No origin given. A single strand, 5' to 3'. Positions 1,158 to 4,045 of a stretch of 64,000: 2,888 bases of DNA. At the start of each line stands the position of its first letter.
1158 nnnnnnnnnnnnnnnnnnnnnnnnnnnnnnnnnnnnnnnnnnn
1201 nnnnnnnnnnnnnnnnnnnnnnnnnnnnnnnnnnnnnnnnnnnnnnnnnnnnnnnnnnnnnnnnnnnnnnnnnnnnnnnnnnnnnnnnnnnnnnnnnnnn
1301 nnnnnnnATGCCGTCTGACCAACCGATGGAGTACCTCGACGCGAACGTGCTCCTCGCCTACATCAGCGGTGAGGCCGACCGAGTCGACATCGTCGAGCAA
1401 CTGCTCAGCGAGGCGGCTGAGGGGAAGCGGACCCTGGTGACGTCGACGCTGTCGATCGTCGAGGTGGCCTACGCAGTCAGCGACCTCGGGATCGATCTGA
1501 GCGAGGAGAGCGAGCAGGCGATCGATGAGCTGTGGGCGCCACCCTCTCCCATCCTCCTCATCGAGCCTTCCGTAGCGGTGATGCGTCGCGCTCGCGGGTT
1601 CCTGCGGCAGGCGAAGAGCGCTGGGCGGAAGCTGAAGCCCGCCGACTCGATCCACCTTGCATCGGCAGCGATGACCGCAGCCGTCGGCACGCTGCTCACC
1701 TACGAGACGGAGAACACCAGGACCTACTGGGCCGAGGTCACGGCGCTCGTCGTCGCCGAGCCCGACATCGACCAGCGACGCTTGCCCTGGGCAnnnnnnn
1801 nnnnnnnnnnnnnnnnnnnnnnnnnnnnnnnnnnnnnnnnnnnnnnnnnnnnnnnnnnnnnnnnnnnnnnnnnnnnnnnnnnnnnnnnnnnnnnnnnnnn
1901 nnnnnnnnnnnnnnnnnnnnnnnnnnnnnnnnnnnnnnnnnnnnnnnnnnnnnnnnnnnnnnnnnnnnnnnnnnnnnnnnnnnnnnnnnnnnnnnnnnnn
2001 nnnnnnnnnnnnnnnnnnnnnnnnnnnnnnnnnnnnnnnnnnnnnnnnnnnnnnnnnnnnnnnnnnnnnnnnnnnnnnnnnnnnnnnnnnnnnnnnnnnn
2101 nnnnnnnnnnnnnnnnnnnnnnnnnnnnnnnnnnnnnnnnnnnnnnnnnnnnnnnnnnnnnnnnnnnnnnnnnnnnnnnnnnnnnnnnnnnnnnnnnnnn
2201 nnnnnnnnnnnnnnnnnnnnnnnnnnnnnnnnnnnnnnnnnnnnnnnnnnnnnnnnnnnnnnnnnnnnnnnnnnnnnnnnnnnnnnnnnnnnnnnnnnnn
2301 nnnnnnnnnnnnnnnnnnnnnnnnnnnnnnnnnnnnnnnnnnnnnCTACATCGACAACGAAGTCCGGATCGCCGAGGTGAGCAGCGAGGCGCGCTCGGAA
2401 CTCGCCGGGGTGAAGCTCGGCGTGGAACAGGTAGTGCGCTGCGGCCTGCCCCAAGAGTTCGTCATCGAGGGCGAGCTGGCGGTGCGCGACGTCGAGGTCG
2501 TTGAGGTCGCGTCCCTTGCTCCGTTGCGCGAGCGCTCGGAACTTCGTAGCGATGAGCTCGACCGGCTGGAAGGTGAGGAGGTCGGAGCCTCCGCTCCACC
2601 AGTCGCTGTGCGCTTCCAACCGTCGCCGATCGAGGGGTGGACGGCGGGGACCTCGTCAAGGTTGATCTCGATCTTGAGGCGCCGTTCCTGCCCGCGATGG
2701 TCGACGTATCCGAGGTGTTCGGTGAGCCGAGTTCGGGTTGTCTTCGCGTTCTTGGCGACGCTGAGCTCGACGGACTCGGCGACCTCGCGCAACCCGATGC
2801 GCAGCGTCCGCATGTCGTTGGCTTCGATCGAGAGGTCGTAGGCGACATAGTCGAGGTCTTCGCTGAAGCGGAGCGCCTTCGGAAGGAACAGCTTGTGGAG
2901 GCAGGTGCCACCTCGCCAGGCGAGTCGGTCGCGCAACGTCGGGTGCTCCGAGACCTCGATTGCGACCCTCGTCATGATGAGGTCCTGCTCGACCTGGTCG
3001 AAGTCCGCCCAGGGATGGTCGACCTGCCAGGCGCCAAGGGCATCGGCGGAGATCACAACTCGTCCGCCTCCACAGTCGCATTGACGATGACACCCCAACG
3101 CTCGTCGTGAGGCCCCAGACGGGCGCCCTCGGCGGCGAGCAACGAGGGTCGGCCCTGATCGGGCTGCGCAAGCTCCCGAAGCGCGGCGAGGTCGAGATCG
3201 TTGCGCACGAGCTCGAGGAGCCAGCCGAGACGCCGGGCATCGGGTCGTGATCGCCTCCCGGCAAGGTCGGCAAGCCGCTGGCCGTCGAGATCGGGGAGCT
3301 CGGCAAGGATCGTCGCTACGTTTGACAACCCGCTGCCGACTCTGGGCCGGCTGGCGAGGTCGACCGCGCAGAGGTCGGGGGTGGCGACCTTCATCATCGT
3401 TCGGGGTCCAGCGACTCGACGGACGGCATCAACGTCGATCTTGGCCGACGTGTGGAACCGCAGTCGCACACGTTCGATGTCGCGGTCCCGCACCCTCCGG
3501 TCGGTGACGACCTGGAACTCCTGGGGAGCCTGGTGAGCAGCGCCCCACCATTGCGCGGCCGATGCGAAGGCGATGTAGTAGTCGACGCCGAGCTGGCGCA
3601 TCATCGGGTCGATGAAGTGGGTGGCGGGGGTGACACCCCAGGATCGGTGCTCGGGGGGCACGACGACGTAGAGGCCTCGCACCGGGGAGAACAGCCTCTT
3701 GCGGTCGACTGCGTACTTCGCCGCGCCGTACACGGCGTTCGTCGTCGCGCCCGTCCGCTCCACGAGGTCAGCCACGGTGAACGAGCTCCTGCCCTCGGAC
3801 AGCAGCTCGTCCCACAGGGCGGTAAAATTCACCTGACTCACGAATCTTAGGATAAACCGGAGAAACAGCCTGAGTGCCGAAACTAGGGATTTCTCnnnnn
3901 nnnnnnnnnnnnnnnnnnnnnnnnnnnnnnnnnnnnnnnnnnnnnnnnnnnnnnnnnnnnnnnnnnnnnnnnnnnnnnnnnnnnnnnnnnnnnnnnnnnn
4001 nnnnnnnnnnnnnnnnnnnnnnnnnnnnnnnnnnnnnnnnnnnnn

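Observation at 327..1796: Tricistronic RHH - unknown 254-aa protein - PIN operon: candidate three-component toxin-antitoxin system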

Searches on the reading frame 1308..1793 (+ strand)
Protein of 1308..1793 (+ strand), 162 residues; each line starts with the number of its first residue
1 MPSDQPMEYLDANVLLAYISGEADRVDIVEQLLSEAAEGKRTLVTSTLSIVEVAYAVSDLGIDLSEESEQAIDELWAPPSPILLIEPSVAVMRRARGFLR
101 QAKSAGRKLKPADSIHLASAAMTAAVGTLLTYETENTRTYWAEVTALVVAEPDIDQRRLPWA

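Call 3: search_protein_families(library=pfam, proteins=[window:1308-1793:+], max_evalue=1)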
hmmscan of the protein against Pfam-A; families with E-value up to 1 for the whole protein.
window:1308-1793:+ (162 aa): 2 families
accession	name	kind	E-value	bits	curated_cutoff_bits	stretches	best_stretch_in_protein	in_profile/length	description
PF01850.27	PIN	-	2.1e-10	41.7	23.6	1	9-125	2-105/120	PIN domain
PF21782.3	PKMT_2nd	-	0.18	12.7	27.8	1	13-43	35-65/98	PKMT, C-terminal winged helix domain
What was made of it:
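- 1308..1796 (+): VapC-type PIN-domain nuclease, 162 aa, the putative toxin. Acidic residues D11, E52, D113 and E133. Pfam PIN E=2.1e-10 (call 3).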

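Call 4: search_protein_families(library=ncbifam, proteins=[window:1308-1793:+], max_evalue=1)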
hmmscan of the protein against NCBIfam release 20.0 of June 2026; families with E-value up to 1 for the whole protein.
window:1308-1793:+ (162 aa): 0 families

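Call 6: search_protein_families(library=padloc, proteins=[window:1308-1793:+], max_evalue=1)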
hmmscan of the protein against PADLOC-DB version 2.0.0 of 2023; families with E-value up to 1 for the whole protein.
window:1308-1793:+ (162 aa): 0 families

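Call 16: find_homologous_proteins(query=window:1308-1793:+)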
Query window:1308-1793:+ (162 aa): 32 proteins with E <= 0.001 among 249 candidates.
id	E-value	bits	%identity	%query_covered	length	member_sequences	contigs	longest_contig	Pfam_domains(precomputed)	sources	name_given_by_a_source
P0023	7.1e-96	336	100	100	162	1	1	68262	PF01850.28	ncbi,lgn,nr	ncbi:MAG: type II toxin-antitoxin system VapC family toxin [Acidimicrobiia bacterium]|nr:type II tox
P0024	9.9e-86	303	92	99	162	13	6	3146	PF01850.28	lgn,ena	-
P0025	6.0e-78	278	86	95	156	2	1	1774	PF01850.28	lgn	-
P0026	2.2e-73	263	83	96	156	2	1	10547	PF01850.28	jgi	-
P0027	1.4e-64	235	74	99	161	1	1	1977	PF01850.28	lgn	-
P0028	4.8e-60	220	70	100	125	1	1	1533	-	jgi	-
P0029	1.2e-59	219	65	99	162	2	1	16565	PF01850.28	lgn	-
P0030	3.2e-58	214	65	99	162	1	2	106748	PF01850.28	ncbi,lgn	-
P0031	9.9e-56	206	65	99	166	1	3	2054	PF01850.28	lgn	-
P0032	1.1e-46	177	58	100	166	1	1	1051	PF01850.28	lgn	-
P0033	1.3e-46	176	64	85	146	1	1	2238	PF01850.28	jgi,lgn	jgi:predicted nucleic acid-binding protein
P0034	2.2e-44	169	57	99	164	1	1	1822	PF01850.28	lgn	-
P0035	7.9e-43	164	56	99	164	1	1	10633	PF01850.28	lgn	-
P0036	1.6e-36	144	52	99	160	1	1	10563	PF01850.28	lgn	-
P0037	4.8e-36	142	51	96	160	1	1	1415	PF01850.28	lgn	-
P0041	1.1e-32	131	48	98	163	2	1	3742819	PF01850.28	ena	-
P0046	2.0e-30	124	46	99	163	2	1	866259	PF01850.28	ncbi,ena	-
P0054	2.1e-18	85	44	76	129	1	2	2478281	PF01850.28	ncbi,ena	-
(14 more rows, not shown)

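Call 17: search_solved_structures(query=window:1308-1793:+, max_evalue=1, show_alignments=2)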
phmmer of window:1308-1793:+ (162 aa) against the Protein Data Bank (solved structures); distinct sequences matched with E-value up to 1: 1.
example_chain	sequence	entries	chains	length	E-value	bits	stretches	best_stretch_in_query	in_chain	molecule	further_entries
4e04_A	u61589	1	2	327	0.58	13.6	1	66-150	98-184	Bacteriophytochrome (Light-regulated signal transduction histidine kinase), PhyB1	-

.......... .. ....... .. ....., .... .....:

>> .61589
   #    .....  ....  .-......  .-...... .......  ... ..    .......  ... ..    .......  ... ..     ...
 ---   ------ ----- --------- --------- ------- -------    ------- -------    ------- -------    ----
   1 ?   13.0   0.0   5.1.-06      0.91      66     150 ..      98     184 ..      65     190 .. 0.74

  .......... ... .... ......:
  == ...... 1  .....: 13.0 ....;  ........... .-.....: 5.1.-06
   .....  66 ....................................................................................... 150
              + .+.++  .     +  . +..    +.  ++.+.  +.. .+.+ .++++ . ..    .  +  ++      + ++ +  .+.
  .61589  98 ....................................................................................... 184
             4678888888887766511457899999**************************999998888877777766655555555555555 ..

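Call 19: find_encoding_contigs(protein=P0041, flank=4000, max_places=2)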
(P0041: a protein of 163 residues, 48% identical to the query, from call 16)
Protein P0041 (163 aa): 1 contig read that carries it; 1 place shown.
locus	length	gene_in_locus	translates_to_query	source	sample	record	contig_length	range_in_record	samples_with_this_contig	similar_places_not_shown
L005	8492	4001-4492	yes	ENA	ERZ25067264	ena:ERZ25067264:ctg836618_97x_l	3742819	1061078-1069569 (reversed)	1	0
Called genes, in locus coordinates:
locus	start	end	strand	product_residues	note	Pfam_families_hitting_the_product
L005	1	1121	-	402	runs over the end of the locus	PF19994:GASH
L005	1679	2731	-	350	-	-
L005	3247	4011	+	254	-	-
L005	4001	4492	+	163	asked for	PF01850:PIN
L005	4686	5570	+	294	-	-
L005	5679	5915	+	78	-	-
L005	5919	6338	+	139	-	PF01850:PIN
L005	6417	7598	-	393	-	PF02661:Fic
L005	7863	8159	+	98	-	PF02604:PhdYeFM_antitox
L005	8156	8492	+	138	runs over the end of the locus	PF01850:PIN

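Call 20: find_encoding_contigs(protein=P0046, flank=4000, max_places=2)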
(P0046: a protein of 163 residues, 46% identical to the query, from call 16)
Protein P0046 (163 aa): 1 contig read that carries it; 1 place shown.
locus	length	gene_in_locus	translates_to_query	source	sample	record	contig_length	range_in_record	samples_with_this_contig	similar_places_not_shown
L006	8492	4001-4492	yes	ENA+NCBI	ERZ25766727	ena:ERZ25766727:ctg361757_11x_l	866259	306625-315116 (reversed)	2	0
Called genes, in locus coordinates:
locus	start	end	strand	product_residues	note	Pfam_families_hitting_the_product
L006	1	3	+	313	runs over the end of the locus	PF14088:DUF4268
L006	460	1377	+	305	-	PF06114:Peptidase_M78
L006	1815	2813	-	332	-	-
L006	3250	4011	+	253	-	-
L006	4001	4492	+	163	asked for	PF01850:PIN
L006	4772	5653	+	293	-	-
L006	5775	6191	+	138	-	PF00578:AhpC-TSA (weak)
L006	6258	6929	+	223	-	-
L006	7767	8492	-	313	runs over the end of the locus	PF03747:ADP_ribosyl_GH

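Call 21: find_encoding_contigs(protein=P0054, flank=4000, max_places=2)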
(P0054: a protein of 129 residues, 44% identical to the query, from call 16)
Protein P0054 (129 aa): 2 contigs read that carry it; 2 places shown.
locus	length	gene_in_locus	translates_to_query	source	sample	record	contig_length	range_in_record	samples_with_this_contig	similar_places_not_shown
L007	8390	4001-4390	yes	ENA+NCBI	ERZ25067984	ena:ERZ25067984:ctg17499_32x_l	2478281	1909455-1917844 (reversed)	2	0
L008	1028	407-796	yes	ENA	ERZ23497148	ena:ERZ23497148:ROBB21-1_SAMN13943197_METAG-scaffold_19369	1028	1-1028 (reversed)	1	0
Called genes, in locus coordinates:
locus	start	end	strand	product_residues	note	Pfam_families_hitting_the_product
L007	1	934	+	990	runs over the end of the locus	PF00133:tRNA-synt_1, PF09334:tRNA-synt_1g, PF13603:tRNA-synt_1_2, PF08264:Anticodon_1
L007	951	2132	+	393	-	PF06224:AlkZ-like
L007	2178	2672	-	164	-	PF13560:HTH_31 (weak), PF01381:HTH_3 (weak)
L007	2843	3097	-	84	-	-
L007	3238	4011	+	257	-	-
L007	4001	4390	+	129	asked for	PF01850:PIN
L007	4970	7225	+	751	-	PF01012:ETF, PF00766:ETF_alpha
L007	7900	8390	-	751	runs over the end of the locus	-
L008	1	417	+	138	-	?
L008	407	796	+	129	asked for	PF01850:PIN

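Call 29: search_protein_families(library=pfam, proteins=[L005:3247-4008:+, L007:3238-4008:+], max_evalue=0.1)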
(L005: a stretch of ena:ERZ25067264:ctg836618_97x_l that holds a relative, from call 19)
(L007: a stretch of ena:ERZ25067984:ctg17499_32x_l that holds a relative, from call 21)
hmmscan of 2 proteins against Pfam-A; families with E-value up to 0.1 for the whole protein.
L005:3247-4008:+ (254 aa): 0 families

L007:3238-4008:+ (257 aa): 0 families

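Call 84: search_protein_families(library=phrogs, proteins=[window:1308-1793:+], max_evalue=0.01)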
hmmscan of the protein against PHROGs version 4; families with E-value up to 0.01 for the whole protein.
window:1308-1793:+ (162 aa): 0 families

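Call 86: predict_structure(alignment_id=A7)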
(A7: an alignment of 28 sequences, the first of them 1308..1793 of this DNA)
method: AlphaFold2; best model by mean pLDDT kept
length: 162 residues; sequences in the alignment: 28
mean_pLDDT: 89.5   pTM: 0.85
mean pLDDT of the five models: 89.5, 88.8, 88.2, 87.4, 86.3
residues with pLDDT >= 90: 125; 70-90: 22; 50-70: 7; < 50: 8
segments of 3 or more residues with pLDDT < 50: 157-162
pLDDT, mean of each block of 10 residues (from residue 1): 77 94 92 94 95 80 82 91 95 97 94 96 96 96 96 66 42
secondary structure, 60 per line:
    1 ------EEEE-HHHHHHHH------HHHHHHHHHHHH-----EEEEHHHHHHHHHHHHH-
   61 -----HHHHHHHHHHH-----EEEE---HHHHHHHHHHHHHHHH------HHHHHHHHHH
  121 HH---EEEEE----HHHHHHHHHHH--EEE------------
elements in order: E7-10 H12-19 H26-37 E43-46 H47-59 H66-76 E82-85 H89-104 H111-122 E126-130 H135-145 E148-150
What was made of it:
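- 1308..1796 (+): AlphaFold2 model pLDDT is 89.5 (call 86).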

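Call 90: fold_search(model_id=the predicted structure, library=pdb)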
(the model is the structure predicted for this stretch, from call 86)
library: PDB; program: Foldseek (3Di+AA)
matches with E <= 10: 826; with E <= 0.001: 31
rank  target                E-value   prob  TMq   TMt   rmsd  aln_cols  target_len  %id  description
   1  2bsq_B                5.8e-06  1.00  0.54  0.61   4.5       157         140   22  FitAB bound to DNA (released 2006-08-24)
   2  2h1c_A                2.1e-05  1.00  0.57  0.64   4.3       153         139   22  Crystal Structure of FitAcB from Neisseria gonorrhoeae (released 2006-09-26)
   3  5ecw_A                3.6e-05  1.00  0.65  0.78   3.1       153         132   14  Structure of the Shigella flexneri VapC mutant D7A (released 2016-02-17)
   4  3zvk_B                3.6e-05  1.00  0.64  0.77   3.6       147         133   19  Crystal structure of VapBC2 from Rickettsia felis bound to a DNA fragment from their promoter (released 2011-12-14)
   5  2bsq_A                4.6e-05  1.00  0.60  0.67   4.8       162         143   18  FitAB bound to DNA (released 2006-08-24)
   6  8wmm_G                7.6e-05  1.00  0.59  0.69   3.8       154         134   16  Structure of CbCas9-PcrIIC1 complex bound to 28-bp DNA substrate (20-nt complementary) (released 2024-06-05)
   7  3zvk_C                8.6e-05  1.00  0.64  0.77   3.6       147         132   20  Crystal structure of VapBC2 from Rickettsia felis bound to a DNA fragment from their promoter (released 2011-12-14)
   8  9h6a_A                8.6e-05  1.00  0.64  0.77   3.5       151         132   16  Crystal structure of the E. coli F-plasmid VapBC toxin-antitoxin complex (released 2024-12-18)
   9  1y82_A                9.1e-05  1.00  0.59  0.64   3.9       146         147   14  Conserved hypothetical protein Pfu-367848-001 from Pyrococcus furiosus (released 2005-01-25)
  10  3tnd_A                9.7e-05  1.00  0.64  0.77   3.3       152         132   14  Crystal structure of Shigella flexneri VapBC toxin-antitoxin complex (released 2011-11-02)
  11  5ecd_A                1.3e-04  1.00  0.66  0.78   3.3       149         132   16  Structure of the Shigella flexneri VapC mutant D98N crystal form 1 (released 2016-02-17)
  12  6a7v_C                1.3e-04  1.00  0.61  0.70   4.2       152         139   20  Crystal structure of Mycobacterium tuberculosis VapBC11 toxin-antitoxin complex (released 2018-10-10)
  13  1w8i                  1.4e-04  1.00  0.60  0.62   3.1       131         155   15  The Structure of gene product af1683 from Archaeoglobus fulgidus. (released 2004-11-16)
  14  5ed0_A                1.6e-04  1.00  0.63  0.76   3.4       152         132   16  Structure of the Shigella flexneri VapC mutant D7N (released 2016-02-17)
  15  6a7v_A                1.9e-04  1.00  0.64  0.75   3.7       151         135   18  Crystal structure of Mycobacterium tuberculosis VapBC11 toxin-antitoxin complex (released 2018-10-10)
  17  6a7v_G                2.1e-04  1.00  0.64  0.73   3.8       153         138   22  Crystal structure of Mycobacterium tuberculosis VapBC11 toxin-antitoxin complex (released 2018-10-10)
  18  3zvk_A                2.3e-04  1.00  0.64  0.76   3.8       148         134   19  Crystal structure of VapBC2 from Rickettsia felis bound to a DNA fragment from their promoter (released 2011-12-14)
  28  5ecw_B                5.7e-04  1.00  0.60  0.77   4.1       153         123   14  Structure of the Shigella flexneri VapC mutant D7A (released 2016-02-17)
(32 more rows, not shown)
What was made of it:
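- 1308..1796 (+): Top Foldseek PDB hits are FitB 2bsq, Shigella VapC 5ecw/3tnd, Rickettsia VapC2 3zvk and M. tuberculosis VapC11 6a7v (call 90).
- On VapBC type II toxin-antitoxin: The model superposes on FitB and VapC structures (call 90).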

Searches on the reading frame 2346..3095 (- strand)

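Call 66: search_protein_families(library=pfam, proteins=[window:2346-3095:-], max_evalue=0.01)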
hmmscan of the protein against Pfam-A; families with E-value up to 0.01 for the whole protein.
window:2346-3095:- (249 aa): 1 family
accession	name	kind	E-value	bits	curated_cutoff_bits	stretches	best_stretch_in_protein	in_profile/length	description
PF08843.17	AbiEii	-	1.7e-06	28.6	22.5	1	51-150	8-112/238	Nucleotidyl transferase AbiEii toxin, Type IV TA system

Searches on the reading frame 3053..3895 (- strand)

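Call 66: search_protein_families(library=pfam, proteins=[window:3053-3895:-], max_evalue=0.01)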
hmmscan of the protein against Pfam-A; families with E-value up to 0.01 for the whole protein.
window:3053-3895:- (280 aa): 1 family
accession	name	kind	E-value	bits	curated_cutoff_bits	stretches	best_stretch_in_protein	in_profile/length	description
PF09407.15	AbiEi_1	-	7.8e-22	78.5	22.2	1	90-229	3-142/142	AbiEi antitoxin C-terminal domain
